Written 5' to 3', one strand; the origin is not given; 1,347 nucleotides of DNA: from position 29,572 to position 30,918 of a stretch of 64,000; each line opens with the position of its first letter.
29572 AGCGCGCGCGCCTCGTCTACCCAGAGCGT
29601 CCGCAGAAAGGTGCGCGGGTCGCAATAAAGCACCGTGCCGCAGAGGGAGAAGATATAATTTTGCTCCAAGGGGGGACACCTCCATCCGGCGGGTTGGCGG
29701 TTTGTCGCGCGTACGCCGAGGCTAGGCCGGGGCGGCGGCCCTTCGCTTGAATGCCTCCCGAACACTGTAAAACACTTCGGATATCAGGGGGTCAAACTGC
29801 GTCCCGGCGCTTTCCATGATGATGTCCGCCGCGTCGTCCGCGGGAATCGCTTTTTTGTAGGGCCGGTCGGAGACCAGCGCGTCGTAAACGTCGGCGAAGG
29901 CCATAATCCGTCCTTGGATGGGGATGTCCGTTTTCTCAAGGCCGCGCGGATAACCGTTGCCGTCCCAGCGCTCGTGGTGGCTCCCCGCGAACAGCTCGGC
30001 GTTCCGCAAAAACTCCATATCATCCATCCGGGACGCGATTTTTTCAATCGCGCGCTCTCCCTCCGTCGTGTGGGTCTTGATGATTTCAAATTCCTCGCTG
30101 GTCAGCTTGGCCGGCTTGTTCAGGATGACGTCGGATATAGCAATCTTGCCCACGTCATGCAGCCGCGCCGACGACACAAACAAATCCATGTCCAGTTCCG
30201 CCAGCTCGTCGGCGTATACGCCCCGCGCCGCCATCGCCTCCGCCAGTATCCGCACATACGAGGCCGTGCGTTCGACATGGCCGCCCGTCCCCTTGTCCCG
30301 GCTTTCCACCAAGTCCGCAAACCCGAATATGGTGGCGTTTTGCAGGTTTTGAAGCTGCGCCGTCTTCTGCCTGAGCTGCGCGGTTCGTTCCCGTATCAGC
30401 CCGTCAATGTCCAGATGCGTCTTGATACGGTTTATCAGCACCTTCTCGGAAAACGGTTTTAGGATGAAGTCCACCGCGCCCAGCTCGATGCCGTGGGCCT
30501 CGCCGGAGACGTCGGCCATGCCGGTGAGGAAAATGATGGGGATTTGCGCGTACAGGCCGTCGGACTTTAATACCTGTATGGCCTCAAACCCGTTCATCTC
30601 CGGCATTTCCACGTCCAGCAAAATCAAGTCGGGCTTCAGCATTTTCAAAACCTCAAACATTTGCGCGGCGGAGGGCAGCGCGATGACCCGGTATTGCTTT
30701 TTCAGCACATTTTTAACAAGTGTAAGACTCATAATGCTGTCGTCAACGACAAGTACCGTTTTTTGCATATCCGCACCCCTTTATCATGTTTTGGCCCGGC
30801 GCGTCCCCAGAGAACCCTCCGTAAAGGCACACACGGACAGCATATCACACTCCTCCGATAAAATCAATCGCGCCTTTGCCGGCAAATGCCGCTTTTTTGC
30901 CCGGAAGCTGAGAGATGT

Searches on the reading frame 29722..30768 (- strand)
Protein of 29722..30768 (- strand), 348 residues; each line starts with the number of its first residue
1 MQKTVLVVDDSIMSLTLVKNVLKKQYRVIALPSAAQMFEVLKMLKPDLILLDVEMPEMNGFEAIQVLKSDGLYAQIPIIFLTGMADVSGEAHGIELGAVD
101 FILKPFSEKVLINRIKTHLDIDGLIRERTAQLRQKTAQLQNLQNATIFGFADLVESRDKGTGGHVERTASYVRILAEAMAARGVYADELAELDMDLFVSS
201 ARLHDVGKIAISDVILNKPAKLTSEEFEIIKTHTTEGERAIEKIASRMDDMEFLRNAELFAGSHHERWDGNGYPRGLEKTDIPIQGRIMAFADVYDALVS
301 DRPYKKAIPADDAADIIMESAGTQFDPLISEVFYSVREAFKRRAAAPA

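Call 12: search_protein_families(library=pfam, proteins=[window:29722-30768:-])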
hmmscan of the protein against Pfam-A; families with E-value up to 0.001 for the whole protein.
window:29722-30768:- (348 aa): 3 families
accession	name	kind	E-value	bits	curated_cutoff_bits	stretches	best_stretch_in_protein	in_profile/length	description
PF13487.12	HD_5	-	3.9e-31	108.5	27.2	1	151-327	4-168/170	HD domain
PF00072.30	Response_reg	-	1.1e-24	87.2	30.2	1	5-116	1-111/111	Response regulator receiver domain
PF01966.28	HD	-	1.4e-16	61.3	22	1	162-297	2-115/116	HD domain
